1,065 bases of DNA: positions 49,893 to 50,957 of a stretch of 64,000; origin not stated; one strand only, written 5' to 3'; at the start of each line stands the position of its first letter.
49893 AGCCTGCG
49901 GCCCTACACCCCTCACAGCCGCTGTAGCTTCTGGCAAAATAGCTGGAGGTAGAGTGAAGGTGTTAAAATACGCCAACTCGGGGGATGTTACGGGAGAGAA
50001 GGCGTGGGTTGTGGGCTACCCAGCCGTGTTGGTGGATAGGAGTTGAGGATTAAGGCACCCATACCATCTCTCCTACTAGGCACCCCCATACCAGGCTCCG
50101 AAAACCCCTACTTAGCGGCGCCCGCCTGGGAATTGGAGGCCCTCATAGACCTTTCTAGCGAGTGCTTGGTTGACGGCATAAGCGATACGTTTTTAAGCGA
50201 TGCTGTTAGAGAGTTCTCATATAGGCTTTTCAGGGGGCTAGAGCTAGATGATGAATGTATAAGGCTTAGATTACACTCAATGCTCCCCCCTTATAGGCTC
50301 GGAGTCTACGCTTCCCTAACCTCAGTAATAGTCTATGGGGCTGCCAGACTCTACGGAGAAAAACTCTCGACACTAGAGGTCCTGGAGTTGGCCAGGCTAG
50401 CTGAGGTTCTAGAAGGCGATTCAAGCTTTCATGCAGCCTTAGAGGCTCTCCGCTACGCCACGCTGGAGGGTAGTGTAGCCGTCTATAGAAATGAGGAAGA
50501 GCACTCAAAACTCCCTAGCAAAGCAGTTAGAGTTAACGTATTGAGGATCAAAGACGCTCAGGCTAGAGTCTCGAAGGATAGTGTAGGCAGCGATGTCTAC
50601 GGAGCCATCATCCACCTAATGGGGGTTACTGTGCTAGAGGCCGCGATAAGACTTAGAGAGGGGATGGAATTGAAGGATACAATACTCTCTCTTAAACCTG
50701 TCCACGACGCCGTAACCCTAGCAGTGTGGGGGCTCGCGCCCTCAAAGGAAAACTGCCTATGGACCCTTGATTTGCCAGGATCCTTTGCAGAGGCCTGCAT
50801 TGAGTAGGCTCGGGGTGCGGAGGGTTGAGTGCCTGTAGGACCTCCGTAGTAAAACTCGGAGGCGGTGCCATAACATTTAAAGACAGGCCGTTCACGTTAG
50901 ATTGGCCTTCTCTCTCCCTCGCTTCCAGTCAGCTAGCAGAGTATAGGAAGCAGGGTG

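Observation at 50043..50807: Apparent pseudokinase in the mevalonate kinase position of the rps2-MEMO-ipk-fni cluster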

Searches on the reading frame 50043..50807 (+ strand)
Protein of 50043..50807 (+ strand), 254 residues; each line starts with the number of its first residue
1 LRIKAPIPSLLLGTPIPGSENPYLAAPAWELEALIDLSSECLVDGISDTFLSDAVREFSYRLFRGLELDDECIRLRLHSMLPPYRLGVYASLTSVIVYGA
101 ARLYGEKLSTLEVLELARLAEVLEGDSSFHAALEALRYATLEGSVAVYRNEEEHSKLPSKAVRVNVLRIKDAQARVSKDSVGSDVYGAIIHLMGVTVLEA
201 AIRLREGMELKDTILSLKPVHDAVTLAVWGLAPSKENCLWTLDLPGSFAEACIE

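Call 3: search_protein_families(library=pfam, proteins=[window:50043-50807:+], max_evalue=1)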
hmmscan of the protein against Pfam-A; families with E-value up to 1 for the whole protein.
window:50043-50807:+ (254 aa): 1 family
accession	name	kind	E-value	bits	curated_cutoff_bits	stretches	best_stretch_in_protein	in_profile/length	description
PF00288.32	GHMP_kinases_N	-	0.028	15.1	22.3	1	73-122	18-68/87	GHMP kinases N terminal domain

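Call 4: search_protein_families(library=ncbifam, proteins=[window:50043-50807:+], max_evalue=1)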
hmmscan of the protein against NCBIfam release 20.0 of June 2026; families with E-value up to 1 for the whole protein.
window:50043-50807:+ (254 aa): 1 family
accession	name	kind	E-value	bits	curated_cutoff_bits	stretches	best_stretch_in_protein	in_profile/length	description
NF007803.0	PRK10509.1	equivalog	0.14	12.5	75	1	41-66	4-29/64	bacterioferritin-associated ferredoxin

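Call 6: search_solved_structures(query=window:50043-50807:+, max_evalue=10, show_alignments=3)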
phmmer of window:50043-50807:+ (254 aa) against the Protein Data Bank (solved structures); distinct sequences matched with E-value up to 10: 0.

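Call 8: find_homologous_proteins(query=window:50043-50807:+, max_evalue=0.001)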
Query window:50043-50807:+ (254 aa): 17 proteins with E <= 0.001 among 8000 candidates.
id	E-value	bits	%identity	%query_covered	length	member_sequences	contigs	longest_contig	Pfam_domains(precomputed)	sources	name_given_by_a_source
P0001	3.1e-159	546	100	100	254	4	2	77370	-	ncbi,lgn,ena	-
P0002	4.4e-79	284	57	100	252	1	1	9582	-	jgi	jgi:hypothetical protein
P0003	1.3e-59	220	47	97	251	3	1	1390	-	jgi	-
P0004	4.7e-58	215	46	97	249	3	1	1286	-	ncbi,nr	ncbi:MAG TPA: hypothetical protein EYP33_07745 [Pyrodictium sp.]|nr:hypothetical protein [Pyrodictiu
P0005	2.0e-54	203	44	96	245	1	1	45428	-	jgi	-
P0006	2.7e-54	203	46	100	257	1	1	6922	-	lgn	-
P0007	1.3e-53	201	42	100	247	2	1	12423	-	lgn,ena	-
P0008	2.6e-53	200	44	99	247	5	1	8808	-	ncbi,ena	-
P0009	8.6e-52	195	41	99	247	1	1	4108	-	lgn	-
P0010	7.0e-47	178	42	99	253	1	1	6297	-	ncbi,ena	-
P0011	1.1e-46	178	44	96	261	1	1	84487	-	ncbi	-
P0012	2.2e-45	174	39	99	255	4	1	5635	-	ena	-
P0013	5.6e-45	172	41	97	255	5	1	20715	-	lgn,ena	-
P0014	1.6e-42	164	40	100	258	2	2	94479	-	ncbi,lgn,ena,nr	ncbi:MAG: hypothetical protein GSR84_04385 [Desulfurococcales archaeon]|nr:hypothetical protein [Des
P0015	9.3e-42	162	38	99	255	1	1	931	-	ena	-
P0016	2.0e-41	161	39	100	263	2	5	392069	-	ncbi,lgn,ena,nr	ncbi:MAG: hypothetical protein F7C08_03215 [Desulfurococcales archaeon]|nr:hypothetical protein [Des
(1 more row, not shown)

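Call 12: search_solved_structures(query=A1, max_evalue=10, show_alignments=3)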
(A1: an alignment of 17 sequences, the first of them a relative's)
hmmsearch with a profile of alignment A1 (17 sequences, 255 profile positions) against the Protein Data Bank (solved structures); distinct sequences matched with E-value up to 10: 6.
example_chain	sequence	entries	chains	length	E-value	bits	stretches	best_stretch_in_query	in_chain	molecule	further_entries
1ais_B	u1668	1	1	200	0.046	16.2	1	59-138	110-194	PROTEIN (TRANSCRIPTION INITIATION FACTOR IIB)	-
1d3u_B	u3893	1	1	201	0.046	16.2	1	60-138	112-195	TRANSCRIPTION INITIATION FACTOR IIB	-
2x7i_A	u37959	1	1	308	0.11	15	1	21-126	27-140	MEVALONATE KINASE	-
4p52_A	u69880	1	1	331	0.29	13.6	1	51-122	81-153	Homoserine kinase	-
4hxt_A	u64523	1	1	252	0.47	12.9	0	182-225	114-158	De Novo Protein OR329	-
1fwk_A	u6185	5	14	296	0.56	12.6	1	54-125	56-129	HOMOSERINE KINASE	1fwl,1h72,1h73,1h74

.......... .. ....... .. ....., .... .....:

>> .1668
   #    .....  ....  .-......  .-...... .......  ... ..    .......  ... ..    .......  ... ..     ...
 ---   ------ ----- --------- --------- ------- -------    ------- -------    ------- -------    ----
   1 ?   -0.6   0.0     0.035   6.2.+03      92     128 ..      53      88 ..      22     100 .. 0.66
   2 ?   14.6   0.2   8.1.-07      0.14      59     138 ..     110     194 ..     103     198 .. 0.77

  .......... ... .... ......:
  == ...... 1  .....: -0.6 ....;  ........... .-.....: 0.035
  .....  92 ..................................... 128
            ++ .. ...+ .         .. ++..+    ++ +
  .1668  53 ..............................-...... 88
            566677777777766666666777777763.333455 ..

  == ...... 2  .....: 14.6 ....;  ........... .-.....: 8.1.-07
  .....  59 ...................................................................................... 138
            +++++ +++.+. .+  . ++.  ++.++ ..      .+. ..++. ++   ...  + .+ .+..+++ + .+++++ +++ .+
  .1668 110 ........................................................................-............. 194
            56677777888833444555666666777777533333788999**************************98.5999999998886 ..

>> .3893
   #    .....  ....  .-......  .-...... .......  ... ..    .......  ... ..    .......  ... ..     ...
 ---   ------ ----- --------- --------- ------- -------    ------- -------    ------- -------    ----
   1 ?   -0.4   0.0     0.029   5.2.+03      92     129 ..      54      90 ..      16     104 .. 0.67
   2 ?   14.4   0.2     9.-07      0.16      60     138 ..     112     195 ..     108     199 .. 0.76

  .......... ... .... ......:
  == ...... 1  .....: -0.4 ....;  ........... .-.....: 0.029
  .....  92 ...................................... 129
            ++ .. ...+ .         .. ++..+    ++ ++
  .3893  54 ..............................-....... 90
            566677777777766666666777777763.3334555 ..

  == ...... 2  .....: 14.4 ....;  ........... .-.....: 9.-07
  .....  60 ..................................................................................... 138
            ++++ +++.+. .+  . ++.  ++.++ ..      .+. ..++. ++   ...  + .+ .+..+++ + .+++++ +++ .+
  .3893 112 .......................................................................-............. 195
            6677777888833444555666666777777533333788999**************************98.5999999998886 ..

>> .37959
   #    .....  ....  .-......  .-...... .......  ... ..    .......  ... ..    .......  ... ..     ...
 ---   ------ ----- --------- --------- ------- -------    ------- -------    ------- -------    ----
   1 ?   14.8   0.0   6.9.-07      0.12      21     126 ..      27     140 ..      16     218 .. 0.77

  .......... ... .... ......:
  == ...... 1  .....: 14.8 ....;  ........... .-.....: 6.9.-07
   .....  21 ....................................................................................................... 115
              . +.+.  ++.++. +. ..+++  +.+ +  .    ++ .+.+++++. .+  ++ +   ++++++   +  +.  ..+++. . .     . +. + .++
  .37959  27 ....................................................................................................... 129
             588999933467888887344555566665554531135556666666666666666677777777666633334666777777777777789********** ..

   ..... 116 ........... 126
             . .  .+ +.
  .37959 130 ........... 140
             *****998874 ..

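Call 13: find_encoding_contigs(protein=P0001, flank=10000, max_places=4)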
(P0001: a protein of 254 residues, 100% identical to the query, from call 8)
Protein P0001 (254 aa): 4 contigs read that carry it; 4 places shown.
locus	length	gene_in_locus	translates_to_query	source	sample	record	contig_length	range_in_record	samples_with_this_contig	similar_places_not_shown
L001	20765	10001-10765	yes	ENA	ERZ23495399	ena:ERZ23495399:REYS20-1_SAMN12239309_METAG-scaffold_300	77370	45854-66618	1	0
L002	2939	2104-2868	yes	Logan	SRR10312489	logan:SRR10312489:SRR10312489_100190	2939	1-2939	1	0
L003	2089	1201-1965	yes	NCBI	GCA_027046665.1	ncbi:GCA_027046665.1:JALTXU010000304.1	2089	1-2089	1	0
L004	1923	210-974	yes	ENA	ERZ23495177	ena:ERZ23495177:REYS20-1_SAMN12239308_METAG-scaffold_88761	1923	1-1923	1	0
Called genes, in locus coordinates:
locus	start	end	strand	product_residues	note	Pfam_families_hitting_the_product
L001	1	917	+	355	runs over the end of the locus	PF00005:ABC_tran, PF13304:AAA_21 (faint), PF08402:TOBE_2 (weak)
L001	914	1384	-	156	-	-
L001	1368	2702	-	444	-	PF02881:SRP54_N, PF00448:SRP54, PF02978:SRP_SPB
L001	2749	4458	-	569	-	PF00561:Abhydrolase_1, PF12697:Abhydrolase_6 (weak)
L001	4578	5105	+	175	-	PF00416:Ribosomal_S13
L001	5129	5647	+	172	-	PF00163:Ribosomal_S4, PF01479:S4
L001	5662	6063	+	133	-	PF00411:Ribosomal_S11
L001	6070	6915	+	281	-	PF01193:RNA_pol_L, PF01000:RNA_pol_A_bac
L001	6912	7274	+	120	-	PF17135:Ribosomal_L18 (weak), PF00828:Ribosomal_L27A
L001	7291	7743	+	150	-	PF00572:Ribosomal_L13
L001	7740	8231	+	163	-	PF00380:Ribosomal_S9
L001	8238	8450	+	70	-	PF01194:RNA_pol_N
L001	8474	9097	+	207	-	PF00318:Ribosomal_S2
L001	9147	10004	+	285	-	PF01875:Memo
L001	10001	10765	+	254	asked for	-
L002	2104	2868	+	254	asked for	-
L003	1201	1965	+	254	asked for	-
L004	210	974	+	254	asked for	-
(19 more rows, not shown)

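Call 19: find_encoding_contigs(protein=P0016, flank=6000, max_places=2)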
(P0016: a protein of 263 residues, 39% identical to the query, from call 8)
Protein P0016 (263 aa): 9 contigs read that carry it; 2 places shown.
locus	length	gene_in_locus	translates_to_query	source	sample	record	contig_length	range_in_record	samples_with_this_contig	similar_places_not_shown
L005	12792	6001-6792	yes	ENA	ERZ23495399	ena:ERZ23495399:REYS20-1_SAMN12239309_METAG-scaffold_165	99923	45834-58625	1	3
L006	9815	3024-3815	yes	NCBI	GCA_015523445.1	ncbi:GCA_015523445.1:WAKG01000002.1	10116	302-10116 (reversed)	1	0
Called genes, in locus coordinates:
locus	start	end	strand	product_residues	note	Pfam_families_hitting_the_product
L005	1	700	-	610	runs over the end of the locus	PF13522:GATase_6, PF13537:GATase_7, PF01380:SIS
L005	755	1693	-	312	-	PF00288:GHMP_kinases_N, PF08544:GHMP_kinases_C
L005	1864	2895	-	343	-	PF07992:Pyr_redox_2, PF13450:NAD_binding_8 (weak)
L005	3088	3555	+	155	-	-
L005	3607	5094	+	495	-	PF22230:Csx1_CARF (weak)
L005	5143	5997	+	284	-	PF01875:Memo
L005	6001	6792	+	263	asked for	-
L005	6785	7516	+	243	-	PF00696:AA_kinase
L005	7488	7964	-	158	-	PF00578:AhpC-TSA, PF08534:Redoxin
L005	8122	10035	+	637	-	PF01558:POR, PF01855:POR_N, PF17147:PFOR_II (faint)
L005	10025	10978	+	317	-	PF02775:TPP_enzyme_C, PF12367:PFO_beta_C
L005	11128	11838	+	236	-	-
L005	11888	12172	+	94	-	PF02597:ThiS (weak)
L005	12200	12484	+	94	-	PF02597:ThiS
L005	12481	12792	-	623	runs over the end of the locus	PF02730:AFOR_N, PF01314:AFOR_C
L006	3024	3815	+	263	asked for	-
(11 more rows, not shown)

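Call 20: find_encoding_contigs(protein=P0005, flank=6000, max_places=2)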
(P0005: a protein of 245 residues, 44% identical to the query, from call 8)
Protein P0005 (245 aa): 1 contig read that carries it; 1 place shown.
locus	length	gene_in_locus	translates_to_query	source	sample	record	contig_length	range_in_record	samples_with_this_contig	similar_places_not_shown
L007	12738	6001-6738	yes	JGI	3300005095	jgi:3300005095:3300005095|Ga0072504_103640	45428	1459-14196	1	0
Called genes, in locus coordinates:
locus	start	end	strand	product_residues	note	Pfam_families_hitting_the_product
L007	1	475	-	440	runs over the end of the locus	PF02881:SRP54_N, PF00448:SRP54, PF13401:AAA_22 (weak), PF02978:SRP_SPB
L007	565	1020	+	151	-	PF00416:Ribosomal_S13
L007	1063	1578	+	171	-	PF00163:Ribosomal_S4, PF01479:S4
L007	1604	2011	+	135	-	PF00411:Ribosomal_S11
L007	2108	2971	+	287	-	PF01193:RNA_pol_L, PF01000:RNA_pol_A_bac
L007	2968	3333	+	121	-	PF17135:Ribosomal_L18, PF00828:Ribosomal_L27A (weak)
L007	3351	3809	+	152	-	PF00572:Ribosomal_L13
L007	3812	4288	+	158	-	PF00380:Ribosomal_S9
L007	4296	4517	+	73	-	PF01194:RNA_pol_N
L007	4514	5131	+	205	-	PF00318:Ribosomal_S2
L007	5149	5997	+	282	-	PF01875:Memo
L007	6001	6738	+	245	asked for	-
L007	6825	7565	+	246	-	PF00696:AA_kinase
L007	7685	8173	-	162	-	-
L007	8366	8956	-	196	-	PF01128:IspD (faint), PF12804:NTP_transf_3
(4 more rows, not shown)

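Call 21: predict_structure(alignment_id=A1)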
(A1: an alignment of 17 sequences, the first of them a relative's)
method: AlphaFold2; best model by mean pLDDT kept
length: 254 residues; sequences in the alignment: 17
mean_pLDDT: 96.3   pTM: 0.93
mean pLDDT of the five models: 96.3, 96.2, 95.8, 95.6, 95.6
residues with pLDDT >= 90: 244; 70-90: 10; 50-70: 0; < 50: 0
segments of 3 or more residues with pLDDT < 50: none
pLDDT, mean of each block of 10 residues (from residue 1): 97 95 97 97 96 98 95 96 97 98 97 98 93 98 97 94 95 95 97 98 97 97 98 95 96 94
secondary structure, 60 per line:
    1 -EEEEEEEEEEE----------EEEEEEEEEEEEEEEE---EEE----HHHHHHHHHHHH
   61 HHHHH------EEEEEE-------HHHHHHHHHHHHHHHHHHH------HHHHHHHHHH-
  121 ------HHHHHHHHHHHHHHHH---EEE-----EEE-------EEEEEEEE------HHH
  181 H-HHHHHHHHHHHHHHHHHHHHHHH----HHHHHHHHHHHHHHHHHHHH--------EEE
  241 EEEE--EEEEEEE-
elements in order: E2-12 E23-38 E42-44 H49-65 E72-77 H85-103 H110-119 H127-142 E146-148 E154-156 E164-171 H178-181 H183-205 H210-229 E238-244 E247-253

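Call 22: search_protein_families(library=ncbifam, proteins=[L005:755-1693:-], max_evalue=0.001)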
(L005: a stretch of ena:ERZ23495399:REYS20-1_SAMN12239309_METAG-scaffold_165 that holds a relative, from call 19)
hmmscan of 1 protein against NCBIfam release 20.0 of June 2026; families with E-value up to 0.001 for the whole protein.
L005:755-1693:- (312 aa): 9 families
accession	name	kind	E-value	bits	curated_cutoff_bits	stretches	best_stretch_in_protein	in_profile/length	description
NF002288.1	PRK01212.1-4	equivalog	1.1e-74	251.2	194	1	6-290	1-283/303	homoserine kinase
TIGR00191.1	thrB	equivalog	1.9e-53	181.3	168.25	1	5-278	1-270/304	homoserine kinase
TIGR01920.1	Shik_kin_archae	equivalog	1.7e-12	47.3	126.85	1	74-281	64-256/266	shikimate kinase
NF002870.0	PRK03188.1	equivalog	1.3e-11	43.8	286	1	32-289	47-287/310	4-(cytidine 5'-diphospho)-2-C-methyl-D-erythritol kinase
NF003036.0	PRK03926.1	equivalog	6.6e-10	38.6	403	1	61-274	59-269/302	mevalonate kinase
TIGR00549.1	mevalon_kin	equivalog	8.3e-10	38.6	163.05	1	64-152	64-153/276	mevalonate kinase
TIGR00154.1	ispE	equivalog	2.5e-05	24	138.7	0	70-123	78-131/294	4-(cytidine 5'-diphospho)-2-C-methyl-D-erythritol kinase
NF040725.1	panto_kin_Meth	equivalog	0.00016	20.7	380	1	73-160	79-165/286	pantoate kinase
NF011207.0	PRK14613.1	equivalog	0.00087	18.6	359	0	78-282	92-280/297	4-(cytidine 5'-diphospho)-2-C-methyl-D-erythritol kinase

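Call 24: fold_search(model_id=the predicted structure, library=pdb)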
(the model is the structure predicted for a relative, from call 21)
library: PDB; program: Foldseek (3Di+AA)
matches with E <= 10: 433; with E <= 0.001: 81
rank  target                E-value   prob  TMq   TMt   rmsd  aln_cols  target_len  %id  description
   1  2gs8                  1.1e-07  1.00  0.58  0.49   6.3       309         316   10  Structure of mevalonate pyrophosphate decarboxylase from Streptococcus pyogenes (released 2006-06-06)
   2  6n0y_F                1.6e-07  1.00  0.58  0.49   6.7       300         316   13  Crystal structure of Anaerolinea thermophila mevalonate 5-phosphate decarboxylase complexed with (R)-MVAPP (released 2019-07-17)
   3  4z7c                  1.7e-07  1.00  0.60  0.50   6.0       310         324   12  Diphosphomevalonate decarboxylase from the Sulfolobus solfataricus, space group h32 (released 2015-09-16)
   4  6n0x_D                2.4e-07  1.00  0.55  0.46   6.8       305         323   13  Crystal structure of Anaerolinea thermophila mevalonate 5-phosphate decarboxylase complexed with (R)-MVAP (released 2019-07-17)
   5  6n0y_C                2.7e-07  1.00  0.59  0.49   6.4       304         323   12  Crystal structure of Anaerolinea thermophila mevalonate 5-phosphate decarboxylase complexed with (R)-MVAPP (released 2019-07-17)
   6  6n0z_E                2.9e-07  1.00  0.58  0.48   6.6       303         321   12  Crystal structure of Anaerolinea thermophila mevalonate 5-phosphate decarboxylase N20K H194M mutant complexed with (R) (released 2019-07-17)
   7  2cz9                  3.7e-07  1.00  0.61  0.47   7.3       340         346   13  Crystal Structure of galactokinase from Pyrococcus horikoshi (released 2006-09-26)
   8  6n0y_E                3.9e-07  1.00  0.58  0.49   6.4       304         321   12  Crystal structure of Anaerolinea thermophila mevalonate 5-phosphate decarboxylase complexed with (R)-MVAPP (released 2019-07-17)
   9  6n0x_A                4.1e-07  1.00  0.57  0.48   6.6       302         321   12  Crystal structure of Anaerolinea thermophila mevalonate 5-phosphate decarboxylase complexed with (R)-MVAP (released 2019-07-17)
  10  6n0x_B                4.6e-07  1.00  0.56  0.47   7.0       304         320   12  Crystal structure of Anaerolinea thermophila mevalonate 5-phosphate decarboxylase complexed with (R)-MVAP (released 2019-07-17)
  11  6n0x_E                4.6e-07  1.00  0.55  0.46   6.8       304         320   13  Crystal structure of Anaerolinea thermophila mevalonate 5-phosphate decarboxylase complexed with (R)-MVAP (released 2019-07-17)
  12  6n0x_C                4.9e-07  1.00  0.58  0.48   6.5       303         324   12  Crystal structure of Anaerolinea thermophila mevalonate 5-phosphate decarboxylase complexed with (R)-MVAP (released 2019-07-17)
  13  4dpw_E                4.9e-07  1.00  0.58  0.47   6.9       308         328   13  Crystal structure of Staphylococcus epidermidis D283A mevalonate diphosphate decarboxylase complexed with mevalonate d (released 2012-07-11)
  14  2x7i                  5.5e-07  1.00  0.56  0.49   6.2       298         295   14  Crystal structure of mevalonate kinase from methicillin-resistant Staphylococcus aureus MRSA252 (released 2010-07-21)
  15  6n0y_B                5.9e-07  1.00  0.58  0.48   6.3       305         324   13  Crystal structure of Anaerolinea thermophila mevalonate 5-phosphate decarboxylase complexed with (R)-MVAPP (released 2019-07-17)
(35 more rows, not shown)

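Call 25: search_protein_representatives(alignment_id=A1)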
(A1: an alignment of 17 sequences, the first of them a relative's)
Query: 17 sequences, 255 profile positions. Proteins with E-value up to 0.001 (for the whole library): 77; up to 1e-10: 47; up to 1e-30: 34. The best 77 are listed.
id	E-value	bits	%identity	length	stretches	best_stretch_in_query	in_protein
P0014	1.3e-107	375.1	-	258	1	2-255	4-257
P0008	9.9e-105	365.7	-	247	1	1-254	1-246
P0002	5.5e-97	340.4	-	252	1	2-254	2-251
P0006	2.2e-95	335.1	-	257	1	1-254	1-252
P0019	1.3e-79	283.4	-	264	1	2-252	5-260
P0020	1.4e-79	283.3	-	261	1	1-254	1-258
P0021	2.8e-78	279.1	-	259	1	2-254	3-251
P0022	5.1e-78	278.2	-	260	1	1-253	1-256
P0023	6.8e-75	268.0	-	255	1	1-254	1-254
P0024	4.1e-74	265.4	-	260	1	1-254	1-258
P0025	9.5e-73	260.9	-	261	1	1-254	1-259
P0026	2.8e-67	243.0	-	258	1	5-251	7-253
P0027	2.6e-66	239.9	-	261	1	5-254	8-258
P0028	2.3e-65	236.8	-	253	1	1-254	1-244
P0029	4.4e-65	235.8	-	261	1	2-254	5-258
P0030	1.2e-63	231.1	-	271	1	2-252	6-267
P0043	4.6e-47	176.8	-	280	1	4-250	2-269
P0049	8.1e-26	107.2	-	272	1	8-251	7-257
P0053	2.0e-18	83.0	-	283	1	9-249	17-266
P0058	2.0e-16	76.4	-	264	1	1-254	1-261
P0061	2.4e-11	59.8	-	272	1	1-254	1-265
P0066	5.1e-08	48.9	-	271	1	4-254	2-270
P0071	1.9e-07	46.9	-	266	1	7-252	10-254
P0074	8.1e-07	44.9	-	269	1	2-254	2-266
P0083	6.3e-05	38.7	-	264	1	5-245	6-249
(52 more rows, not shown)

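Call 30: find_related_loci(query=A1, collection=genome_contigs, flank=10000)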
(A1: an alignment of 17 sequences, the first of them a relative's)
Query A1 (254 aa) in genome_contigs; peptide patterns used: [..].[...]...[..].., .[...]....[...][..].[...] (x = any residue, [..] = any of these).
39 stretches matched a pattern; 7 encode a relative of the query (tblastn E <= 1e-3); 7 distinct loci.
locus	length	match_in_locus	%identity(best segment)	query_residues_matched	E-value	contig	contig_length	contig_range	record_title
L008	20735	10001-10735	43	1-252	3e-56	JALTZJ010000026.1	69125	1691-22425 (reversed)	MAG: Acidilobaceae archaeon isolate S141_metabat2_scaf2bin.130 S141_NODE_195_length_69125_cov_4.762515, whole genome sho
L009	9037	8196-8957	41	2-254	7e-50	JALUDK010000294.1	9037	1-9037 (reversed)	MAG: Acidilobaceae archaeon isolate S143_maxbin2_scaf2bin.266 S143_NODE_5789_length_9037_cov_2.468799, whole genome shot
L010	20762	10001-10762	40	2-254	1e-48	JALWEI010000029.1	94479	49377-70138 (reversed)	MAG: Acidilobaceae archaeon isolate T11_metabat1_scaf2bin.074 T11_NODE_46_length_94479_cov_4.486317, whole genome shotgu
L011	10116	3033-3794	39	2-254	1e-46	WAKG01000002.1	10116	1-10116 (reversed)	MAG: Desulfurococcales archaeon isolate S012_22_esom k151_103482, whole genome shotgun sequence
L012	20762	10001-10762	31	1-248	8e-37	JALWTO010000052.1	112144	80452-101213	MAG: Acidilobaceae archaeon isolate M2_metabat2_scaf2bin.202_VB M2_NODE_78_length_112144_cov_3.401323, whole genome shot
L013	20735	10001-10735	35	1-254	9e-36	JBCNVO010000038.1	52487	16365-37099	MAG: Acidilobaceae archaeon isolate DT_Bin_4 contig38, whole genome shotgun sequence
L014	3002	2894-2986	58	7-37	6e-7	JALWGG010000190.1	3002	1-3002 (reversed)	MAG: Acidilobaceae archaeon isolate T11_metabat2_scaf2bin.152 T11_NODE_40586_length_3002_cov_0.842783, whole genome shot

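Call 53: list_cluster_members(proteins=[P0019, P0030, P0043, P0049, P0053, P0058, P0061, P0066, P0074, P0083])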
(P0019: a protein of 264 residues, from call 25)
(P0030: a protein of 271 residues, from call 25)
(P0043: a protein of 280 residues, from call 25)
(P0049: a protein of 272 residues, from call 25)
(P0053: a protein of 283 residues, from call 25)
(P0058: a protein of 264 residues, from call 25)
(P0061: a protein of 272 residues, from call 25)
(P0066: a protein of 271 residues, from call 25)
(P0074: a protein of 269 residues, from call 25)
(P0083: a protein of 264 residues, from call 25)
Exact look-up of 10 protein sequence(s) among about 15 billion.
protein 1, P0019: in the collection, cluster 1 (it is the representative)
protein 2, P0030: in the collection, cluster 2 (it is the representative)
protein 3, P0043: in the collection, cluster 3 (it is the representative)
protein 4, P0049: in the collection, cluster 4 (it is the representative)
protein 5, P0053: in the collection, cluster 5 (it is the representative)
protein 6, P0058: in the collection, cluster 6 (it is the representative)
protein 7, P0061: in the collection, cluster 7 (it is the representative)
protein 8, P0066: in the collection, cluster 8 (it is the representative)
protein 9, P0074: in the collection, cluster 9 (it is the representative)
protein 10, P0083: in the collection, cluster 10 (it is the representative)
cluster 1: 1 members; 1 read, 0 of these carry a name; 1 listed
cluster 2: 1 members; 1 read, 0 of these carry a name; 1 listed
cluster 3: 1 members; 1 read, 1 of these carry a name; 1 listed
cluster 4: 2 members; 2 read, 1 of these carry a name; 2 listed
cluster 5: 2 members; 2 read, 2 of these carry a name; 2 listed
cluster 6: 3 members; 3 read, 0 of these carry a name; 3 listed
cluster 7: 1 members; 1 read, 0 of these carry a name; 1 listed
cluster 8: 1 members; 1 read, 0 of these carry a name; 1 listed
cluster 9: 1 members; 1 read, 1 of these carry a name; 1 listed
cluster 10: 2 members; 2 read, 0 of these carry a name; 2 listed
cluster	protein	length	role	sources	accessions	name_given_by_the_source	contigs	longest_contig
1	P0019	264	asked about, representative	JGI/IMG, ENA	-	-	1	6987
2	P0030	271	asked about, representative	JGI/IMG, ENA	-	-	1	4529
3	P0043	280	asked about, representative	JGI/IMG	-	hypothetical protein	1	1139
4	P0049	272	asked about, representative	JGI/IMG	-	-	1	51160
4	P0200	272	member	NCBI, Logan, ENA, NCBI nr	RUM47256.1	MAG: hypothetical protein DSY37_03130 [Hyperthermus sp.]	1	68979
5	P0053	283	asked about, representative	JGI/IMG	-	mevalonate kinase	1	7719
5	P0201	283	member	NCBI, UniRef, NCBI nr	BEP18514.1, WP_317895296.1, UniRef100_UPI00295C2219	hypothetical protein PYJP_18660 [Pyrofollis japonicus] | hypothetical protein n=1 Tax=Pyrofollis japonicus TaxID=3060460 RepID=UPI00295C2219 | hypothetical protein [Pyrofollis japonicus]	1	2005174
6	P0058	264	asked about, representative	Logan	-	-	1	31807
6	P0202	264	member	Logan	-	-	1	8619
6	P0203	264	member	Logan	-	-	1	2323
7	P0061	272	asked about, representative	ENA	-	-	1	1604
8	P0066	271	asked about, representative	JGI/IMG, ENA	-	-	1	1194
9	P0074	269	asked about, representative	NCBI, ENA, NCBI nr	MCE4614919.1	MAG: hypothetical protein F7B60_05275 [Desulfurococcales archaeon] | hypothetical protein [Desulfurococcales archaeon]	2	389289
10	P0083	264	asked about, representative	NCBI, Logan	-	-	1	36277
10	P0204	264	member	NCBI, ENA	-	-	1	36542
